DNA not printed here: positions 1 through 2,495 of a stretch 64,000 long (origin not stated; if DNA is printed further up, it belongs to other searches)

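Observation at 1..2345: RloC/PrrC-like ABC ATPase operon (truncated at window start) directly abutting the inserted element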

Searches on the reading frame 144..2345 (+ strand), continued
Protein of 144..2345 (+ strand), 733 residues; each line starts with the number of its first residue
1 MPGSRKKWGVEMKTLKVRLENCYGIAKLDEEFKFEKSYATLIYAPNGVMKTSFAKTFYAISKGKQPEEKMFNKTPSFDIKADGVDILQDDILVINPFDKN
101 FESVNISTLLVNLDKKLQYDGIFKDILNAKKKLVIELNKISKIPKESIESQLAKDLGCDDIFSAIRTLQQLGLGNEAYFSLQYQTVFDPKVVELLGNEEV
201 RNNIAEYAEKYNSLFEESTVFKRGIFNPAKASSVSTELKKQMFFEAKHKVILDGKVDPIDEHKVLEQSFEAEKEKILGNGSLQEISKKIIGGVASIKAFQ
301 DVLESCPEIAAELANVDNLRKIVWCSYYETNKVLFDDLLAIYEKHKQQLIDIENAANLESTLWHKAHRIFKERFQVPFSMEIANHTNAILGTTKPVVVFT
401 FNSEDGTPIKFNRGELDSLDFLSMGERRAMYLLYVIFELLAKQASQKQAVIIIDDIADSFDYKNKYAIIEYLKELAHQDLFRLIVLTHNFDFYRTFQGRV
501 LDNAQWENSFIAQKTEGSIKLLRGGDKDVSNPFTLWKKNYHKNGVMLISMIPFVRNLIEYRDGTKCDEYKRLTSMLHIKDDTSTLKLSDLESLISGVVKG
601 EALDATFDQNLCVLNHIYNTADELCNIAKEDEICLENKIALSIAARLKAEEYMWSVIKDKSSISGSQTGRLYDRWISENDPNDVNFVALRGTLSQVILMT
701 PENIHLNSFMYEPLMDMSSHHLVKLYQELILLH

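Call 30: find_related_loci(query=A2, collection=genome_contigs, flank=8000)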
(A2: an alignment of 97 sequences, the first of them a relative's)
Query A2 (722 aa) in genome_contigs; peptide patterns used: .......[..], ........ (x = any residue, [..] = any of these).
599 stretches matched a pattern (row limit reached: there are more); 584 encode a relative of the query (tblastn E <= 1e-3); the best 80 are kept; 80 distinct loci.
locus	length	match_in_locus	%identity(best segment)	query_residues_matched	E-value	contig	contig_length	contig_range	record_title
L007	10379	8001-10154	59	1-718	0e+0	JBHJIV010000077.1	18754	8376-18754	MAG: Leptolyngbyaceae cyanobacterium isolate pac_S9C1517 S9Ck141_565129, whole genome shotgun sequence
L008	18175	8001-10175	56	1-718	0e+0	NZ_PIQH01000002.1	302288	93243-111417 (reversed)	Idiomarina tyrosinivorans strain CC-PW-9 contig2, whole genome shotgun sequence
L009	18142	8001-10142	55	4-716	0e+0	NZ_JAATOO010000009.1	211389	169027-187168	Vibrio hepatarius strain HF70 NODE_9_length_211389_cov_4.723546, whole genome shotgun sequence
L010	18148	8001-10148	54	4-716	0e+0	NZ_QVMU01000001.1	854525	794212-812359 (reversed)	Vibrio sinensis strain BEI233 scaffold_0, whole genome shotgun sequence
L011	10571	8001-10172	54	1-718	0e+0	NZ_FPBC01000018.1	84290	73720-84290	Pseudomonas marincola strain JCM 14761, whole genome shotgun sequence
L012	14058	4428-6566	54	1-714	0e+0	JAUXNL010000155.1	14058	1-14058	MAG: Moraxellaceae bacterium isolate C1_concoct.bin.94_sub C1_k141_124650, whole genome shotgun sequence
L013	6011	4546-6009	61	1-488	0e+0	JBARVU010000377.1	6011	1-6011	MAG: Phormidesmis sp. isolate MFD12116_ilm_asm_bin38 k127_16628, whole genome shotgun sequence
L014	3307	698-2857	42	1-722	0e+0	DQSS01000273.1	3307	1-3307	MAG TPA_asm: Arcobacter sp. isolate SZUA-1382 k95_297889, whole genome shotgun sequence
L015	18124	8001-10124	41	4-718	2e-171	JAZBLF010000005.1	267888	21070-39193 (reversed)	MAG: Bacteroidota bacterium isolate AB051-bin4 NODE_5_length_267888_cov_21.950282, whole genome shotgun sequence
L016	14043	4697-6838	42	1-722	2e-161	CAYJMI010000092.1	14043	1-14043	MAG TPA_asm: uncultured Vicingus sp. isolate ERP124720_co1_76 genome assembly, contig: NODE_5286_length_14043_cov_4.9777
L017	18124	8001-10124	41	4-718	1e-166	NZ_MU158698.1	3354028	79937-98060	Sphingobacterium hungaricum strain KB22 scaffold2, whole genome shotgun sequence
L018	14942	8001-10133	40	1-718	1e-156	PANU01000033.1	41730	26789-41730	MAG: Flavobacteriaceae bacterium isolate SAT25 MHASMcontig_704586, whole genome shotgun sequence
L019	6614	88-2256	40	4-718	4e-157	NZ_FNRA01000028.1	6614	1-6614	Pedobacter hartonius strain DSM 19033, whole genome shotgun sequence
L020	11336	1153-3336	41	1-718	3e-153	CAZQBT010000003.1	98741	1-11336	MAG TPA_asm: uncultured Brevinematales bacterium isolate SRP241341_co1_258 genome assembly, contig: NODE_274_length_9874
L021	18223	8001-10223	39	1-719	9e-150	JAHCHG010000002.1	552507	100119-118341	MAG: Pyrinomonadaceae bacterium isolate TGS_ACI4 ACI4_2, whole genome shotgun sequence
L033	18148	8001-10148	39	4-718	8e-138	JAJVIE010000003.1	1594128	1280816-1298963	MAG: Candidatus Omnitrophota bacterium isolate Bin_62 c_000000000003, whole genome shotgun sequence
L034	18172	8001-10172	38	4-718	3e-136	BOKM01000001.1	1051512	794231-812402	Patescibacteria group bacterium BroJett019 DNA, sequence1, whole genome shotgun sequence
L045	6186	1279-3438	38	1-718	2e-133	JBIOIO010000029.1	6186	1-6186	MAG: Candidatus Saccharimonadales bacterium isolate GcA13-10 k141_1499602_length_6186_cov_73.2291, whole genome shotgun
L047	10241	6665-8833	38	1-718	1e-132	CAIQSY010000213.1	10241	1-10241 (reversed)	MAG: uncultured Chlorobiaceae bacterium isolate I2_bin-146 genome assembly, contig: bin-146:213/287, whole genome shotgu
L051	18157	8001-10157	37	1-718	2e-131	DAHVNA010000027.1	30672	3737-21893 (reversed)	MAG TPA_asm: Elusimicrobia bacterium isolate clean561 NODE_27_length_30672_cov_7.566367, whole genome shotgun sequence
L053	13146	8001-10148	38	1-718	1e-131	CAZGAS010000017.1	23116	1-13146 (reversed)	MAG TPA_asm: uncultured Planctomycetia bacterium isolate SRP191223_co1_21 genome assembly, contig: NODE_1903_length_2311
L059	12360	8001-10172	38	4-718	5e-131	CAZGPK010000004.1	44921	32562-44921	MAG TPA_asm: uncultured Gammaproteobacteria bacterium isolate SRP050083_co7_586 genome assembly, contig: NODE_530_length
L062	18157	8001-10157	39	1-715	1e-130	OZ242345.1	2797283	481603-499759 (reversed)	MAG: Candidatus Azotimanducaceae bacterium isolate 00e0b372-dc9d-4322-ab81-f660e8d24ab1 genome assembly, chromosome: 1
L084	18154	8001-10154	38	1-718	5e-128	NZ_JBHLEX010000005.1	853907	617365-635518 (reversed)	Bradyrhizobium tunisiense strain 1AS2L BACEM_AS2L_ASSEMBLY_CONTIG_5, whole genome shotgun sequence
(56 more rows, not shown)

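Call 37: search_protein_families(library=pfam, alignment_id=A3, max_evalue=0.00001)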
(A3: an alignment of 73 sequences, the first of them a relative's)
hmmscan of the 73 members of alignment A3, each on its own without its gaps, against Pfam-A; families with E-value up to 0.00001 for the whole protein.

A. member 1, L007:6200-7408:+ (403 aa): 1 family
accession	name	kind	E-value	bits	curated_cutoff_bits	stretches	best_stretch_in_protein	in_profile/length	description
PF00072.30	Response_reg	-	6.3e-15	55.7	30.2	1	279-390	1-110/111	Response regulator receiver domain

B. families by the number of members that match (of 73 scanned): 52 families (the first 25 are shown)
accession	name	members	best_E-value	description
PF02384.22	N6_Mtase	6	1.1e-114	N-6 DNA Methylase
PF01420.25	Methylase_S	4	7.7e-45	Type I restriction modification DNA specificity domain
PF04471.18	Mrr_cat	3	1.5e-37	Restriction endonuclease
PF00270.35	DEAD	3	8.9e-27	DEAD/DEAH box helicase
PF12161.14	HsdM_N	3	1.7e-21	HsdM N-terminal domain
PF00271.37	Helicase_C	3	3.9e-15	Helicase conserved C-terminal domain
PF20720.3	nSTAND3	2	7e-50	Novel STAND NTPase 3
PF07669.17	Eco57I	2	1.3e-38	Eco57I restriction-modification methylase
PF03852.21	Vsr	2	4.3e-32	DNA mismatch endonuclease Vsr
PF01555.25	N6_N4_Mtase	2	1.4e-31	DNA methylase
PF04851.21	ResIII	2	2.2e-27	Type III restriction enzyme, res subunit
PF02463.25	SMC_N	2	9e-13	RecF/RecN/SMC N terminal domain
PF13476.12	AAA_23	2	1.7e-11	AAA domain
PF13304.12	AAA_21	2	2.1e-09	AAA domain, putative AbiEii toxin, Type IV TA system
PF13175.12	AAA_15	2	2.3e-08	AAA ATPase domain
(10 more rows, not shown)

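Call 38: search_protein_families(library=pfam, alignment_id=A4, max_evalue=0.00001)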
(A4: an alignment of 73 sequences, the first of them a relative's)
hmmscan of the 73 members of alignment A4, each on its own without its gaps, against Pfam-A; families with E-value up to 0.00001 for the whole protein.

A. member 1, L008:10620-10946:- (108 aa): 1 family
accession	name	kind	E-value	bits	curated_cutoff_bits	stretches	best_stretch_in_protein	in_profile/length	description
PF01381.28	HTH_3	-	3.2e-10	40.3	23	1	20-70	4-54/55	Helix-turn-helix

B. families by the number of members that match (of 73 scanned): 65 families (the first 25 are shown)
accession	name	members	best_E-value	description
PF09903.14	DUF2130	3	4.5e-75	Uncharacterized protein conserved in bacteria (DUF2130)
PF00149.33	Metallophos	3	3.1e-16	Calcineurin-like phosphoesterase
PF12850.12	Metallophos_2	3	6.4e-11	Calcineurin-like phosphoesterase superfamily domain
PF01420.25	Methylase_S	2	3.1e-39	Type I restriction modification DNA specificity domain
PF20720.3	nSTAND3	2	1.1e-37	Novel STAND NTPase 3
PF04851.21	ResIII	2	4.5e-23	Type III restriction enzyme, res subunit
PF10604.15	Polyketide_cyc2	2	5.4e-13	Polyketide cyclase / dehydrase and lipid transport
PF02646.22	RmuC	1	1.8e-70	RmuC family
PF13561.12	adh_short_C2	1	2e-60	Enoyl-(Acyl carrier protein) reductase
PF00106.31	adh_short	1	3.4e-58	short chain dehydrogenase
PF18766.7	SWI2_SNF2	1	1.3e-57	SWI2/SNF2 ATPase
PF08665.17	PglZ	1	6.4e-57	PglZ domain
PF00580.27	UvrD-helicase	1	2.8e-54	UvrD/REP helicase N-terminal domain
PF18818.7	MPTase-PolyVal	1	8.7e-50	Zincin-like metallopeptidase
PF00239.26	Resolvase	1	2.1e-46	Resolvase, N terminal domain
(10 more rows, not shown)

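Call 39: predict_structure(alignment_id=A2)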
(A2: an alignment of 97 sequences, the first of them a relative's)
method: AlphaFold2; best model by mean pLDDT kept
length: 722 residues; sequences in the alignment: 97
mean_pLDDT: 85.1   pTM: 0.63
mean pLDDT of the five models: 85.1, 84.6, 84.5, 82.9, 82.1
residues with pLDDT >= 90: 278; 70-90: 375; 50-70: 58; < 50: 11
segments of 3 or more residues with pLDDT < 50: 91-97, 405-408
pLDDT, mean of each block of 10 residues (from residue 1): 95 93 94 89 95 89 93 93 79 49 71 86 91 90 89 91 85 90 85 85 83 83 87 87 80 86 79 83 85 84 88 92 92 84 72 86 80 64 69 77 52 74 88 90 84 87 92 91 89 89 86 71 87 93 90 91 93 94 87 91 96 79 84 94 93 89 92 88 88 64 77 91 73
secondary structure, 60 per line:
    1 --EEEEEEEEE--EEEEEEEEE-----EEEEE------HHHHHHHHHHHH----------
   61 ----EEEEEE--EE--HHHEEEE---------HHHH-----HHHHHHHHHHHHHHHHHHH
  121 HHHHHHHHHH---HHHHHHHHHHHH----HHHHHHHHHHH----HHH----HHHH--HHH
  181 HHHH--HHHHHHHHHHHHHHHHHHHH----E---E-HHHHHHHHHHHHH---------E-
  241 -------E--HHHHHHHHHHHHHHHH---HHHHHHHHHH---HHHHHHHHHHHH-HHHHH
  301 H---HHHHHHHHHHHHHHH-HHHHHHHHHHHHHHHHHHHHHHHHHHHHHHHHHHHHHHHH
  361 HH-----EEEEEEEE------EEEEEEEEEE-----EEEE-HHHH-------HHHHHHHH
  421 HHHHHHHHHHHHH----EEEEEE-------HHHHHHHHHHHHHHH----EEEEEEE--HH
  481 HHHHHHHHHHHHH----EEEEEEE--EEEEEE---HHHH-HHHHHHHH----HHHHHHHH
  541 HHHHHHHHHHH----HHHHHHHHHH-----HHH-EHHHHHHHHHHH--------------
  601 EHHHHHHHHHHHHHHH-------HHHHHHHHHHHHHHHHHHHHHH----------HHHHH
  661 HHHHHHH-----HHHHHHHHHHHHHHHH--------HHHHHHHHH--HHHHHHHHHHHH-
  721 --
elements in order (helices of 4 or more, strands of 3 or more residues): E3-11 E14-22 E28-32 H39-50 E65-70 E80-83 H93-96 H102-130 H134-145 H150-160 H172-175 H178-184 H187-206 H217-229 H251-266 H270-279 H283-294 H296-301 H305-319 H321-362 E368-375 E382-391 E397-400 H402-405 H413-433 E438-443 H451-465 E470-476 H479-493 E498-504 E507-512 H516-519 H521-528 H533-551 H556-565 H576-586 H602-616 H624-645 H656-667 H673-688 H697-705 H708-719

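Call 43: fold_search(model_id=the predicted structure, library=pdb)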
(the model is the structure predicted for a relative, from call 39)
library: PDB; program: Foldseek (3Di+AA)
matches with E <= 10: 757; with E <= 0.001: 51
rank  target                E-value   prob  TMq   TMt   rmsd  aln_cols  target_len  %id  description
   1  9q9m_B                8.1e-07  1.00  0.27  0.39  16.3       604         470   11  Cryo-EM structure of human Mre11-Rad50-Nbs1 (MRN) complex bound to DNA and telomeric factor TRF2 (released 2025-10-01)
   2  9bi4_D                8.1e-07  1.00  0.24  0.35  20.0       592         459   11  cryo EM structure of dsDNA bound Mre11-Rad50 complex (released 2025-01-15)
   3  9q9m_A                1.2e-06  1.00  0.26  0.37  16.9       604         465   13  Cryo-EM structure of human Mre11-Rad50-Nbs1 (MRN) complex bound to DNA and telomeric factor TRF2 (released 2025-10-01)
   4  9q9i_A                1.3e-06  1.00  0.26  0.37  20.1       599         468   12  Cryo-EM structure of human Mre11-Rad50-Nbs1 complex bound to DNA (released 2025-10-01)
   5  9q9i_B                1.7e-06  1.00  0.28  0.40  17.6       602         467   12  Cryo-EM structure of human Mre11-Rad50-Nbs1 complex bound to DNA (released 2025-10-01)
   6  9q9j_B                1.9e-06  1.00  0.27  0.39  16.3       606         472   12  Cryo-EM structure of human Mre11-Rad50-Nbs1 (MRN) complex bound to DNA and telomeric factor TRF2 fragment (438-542) (released 2025-10-01)
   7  9q9k_A                2.2e-06  1.00  0.25  0.36  16.9       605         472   12  Cryo-EM structure of human Mre11-Rad50 (MR) complex bound to DNA and telomeric factor TRF2 fragment (438-542) (released 2025-10-01)
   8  6yvv_B                3.0e-06  1.00  0.26  0.36  18.4       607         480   12  Condensin complex from S.cerevisiae ATP-free apo bridged state (released 2020-07-15)
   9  9q9h_A                3.7e-06  1.00  0.25  0.35  17.1       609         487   13  Cryo-EM structure of human Mre11-Rad50 complex bound to DNA (released 2025-10-01)
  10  5xei                  6.3e-06  1.00  0.25  0.33  24.4       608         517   11  Crystal structure of the Smc head domain with a coiled coil and joint derived from Pyrococcus yayanosii (released 2017-06-07)
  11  6qpq_A                6.9e-06  1.00  0.24  0.39  19.4       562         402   13  The structure of the cohesin head module elucidates the mechanism of ring opening (released 2020-02-05)
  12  9q9h_B                1.1e-05  1.00  0.26  0.37  17.1       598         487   12  Cryo-EM structure of human Mre11-Rad50 complex bound to DNA (released 2025-10-01)
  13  9bi4_C                1.1e-05  1.00  0.24  0.36  20.5       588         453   10  cryo EM structure of dsDNA bound Mre11-Rad50 complex (released 2025-01-15)
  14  8wjn_A                1.1e-05  1.00  0.23  0.32  18.2       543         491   13  Cryo-EM structure of 6-subunit Smc5/6 head region (released 2024-06-26)
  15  5da9_A                1.7e-05  1.00  0.25  0.38  22.7       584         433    9  ATP-gamma-S bound Rad50 from Chaetomium thermophilum in complex with the Rad50-binding domain of Mre11 (released 2016-03-02)
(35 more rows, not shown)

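Call 66: search_dna_similar(query=window:177-2342:+, collection=plasmids, mode=protein, max_rows=15)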
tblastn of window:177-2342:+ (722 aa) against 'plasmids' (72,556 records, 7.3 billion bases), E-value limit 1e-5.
Records with a match: 29; places in all: 31; records where one place covers at least 80% of the query: 26.
Best place of each record, by identity: <60% 29.
By first word of the organism name: Vibrio 4; Pseudomonas 3; Rhizobium 3; Paenibacillus 2; Ralstonia 2; Pedobacter 1; Chelativorans 1; Pantoea 1; Leptospira 1; Tritonibacter 1; and 10 more.
By predicted mobility (MOB-suite, as given by PLSDB): non-mobilizable 12; conjugative 11; mobilizable 6.
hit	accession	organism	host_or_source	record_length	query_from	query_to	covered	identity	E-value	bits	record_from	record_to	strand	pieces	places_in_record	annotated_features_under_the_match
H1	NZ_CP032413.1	Paenibacillus lautus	single colony,Tattoo ink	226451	1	715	99%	38.7%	5e-133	441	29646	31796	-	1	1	hypothetical protein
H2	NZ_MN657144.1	Pedobacter sp.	-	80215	4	718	99%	38.5%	1e-145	478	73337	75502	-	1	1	hypothetical protein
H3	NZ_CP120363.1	Chelativorans sp. AA-79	single cell,petroleum contaminated soil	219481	4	721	99%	37.9%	1e-126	423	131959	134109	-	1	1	AAA family ATPase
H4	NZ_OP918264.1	Pseudomonas fluorescens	-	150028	1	718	99%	37.6%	5e-124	415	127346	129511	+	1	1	hypothetical protein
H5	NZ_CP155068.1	Pantoea sp. BRR-3P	single cell,Elaeagnus umbellata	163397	4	715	99%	37.9%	1e-116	394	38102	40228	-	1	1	hypothetical protein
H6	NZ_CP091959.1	Leptospira noguchii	Bos taurus,Cell culture,urine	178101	1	721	100%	37.4%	9e-131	435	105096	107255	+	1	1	hypothetical protein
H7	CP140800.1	Rhizobium beringeri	Trifolium pratense,whole organism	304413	1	718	99%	37.2%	5e-130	432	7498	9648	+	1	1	phage infection protein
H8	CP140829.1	Rhizobium beringeri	Trifolium pratense,whole organism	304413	1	718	99%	37.2%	5e-130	432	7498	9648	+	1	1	phage infection protein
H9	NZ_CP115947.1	Ralstonia solanacearum MolK2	Musa sp.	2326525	1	721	100%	36.3%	5e-120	403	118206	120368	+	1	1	record has no annotation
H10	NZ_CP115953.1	Ralstonia solanacearum CFBP2957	Solanum lycopersicum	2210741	1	721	100%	36.0%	7e-120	403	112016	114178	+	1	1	none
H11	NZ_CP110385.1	Tritonibacter mobilis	-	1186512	1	722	100%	35.9%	7e-122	409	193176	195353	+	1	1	record has no annotation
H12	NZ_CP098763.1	Sphingomonas aerolata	cloud water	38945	1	718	99%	36.0%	1e-117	396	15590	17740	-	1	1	hypothetical protein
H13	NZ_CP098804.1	Rhizobium anhuiense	Trifolium dubium,Cell culture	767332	1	721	100%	35.5%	1e-123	414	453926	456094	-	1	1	phage infection protein | hypothetical protein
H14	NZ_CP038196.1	Paracoccus versutus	single cell,soil adjacent to the roots ...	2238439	1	721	100%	35.4%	2e-123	414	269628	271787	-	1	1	none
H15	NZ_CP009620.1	Vibrio coralliilyticus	Shellfish Hatchery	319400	4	719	99%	35.6%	5e-121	406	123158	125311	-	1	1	hypothetical protein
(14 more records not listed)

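Call 67: search_dna_similar(query=window:177-2342:+, collection=phages, mode=protein, max_rows=10)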
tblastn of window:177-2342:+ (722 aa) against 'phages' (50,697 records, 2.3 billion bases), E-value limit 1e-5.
Records with a match: 1; places in all: 1; records where one place covers at least 80% of the query: 1.
Best place of each record, by identity: <60% 1.
By first word of the organism name: Bacteriophage 1.
By host as written in the record: - 1.
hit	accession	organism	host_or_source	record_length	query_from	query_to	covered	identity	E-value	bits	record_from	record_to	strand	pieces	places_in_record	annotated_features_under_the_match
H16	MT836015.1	Bacteriophage sp.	human fecal samples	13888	1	718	99%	37.8%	2e-125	417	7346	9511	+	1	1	record has no annotation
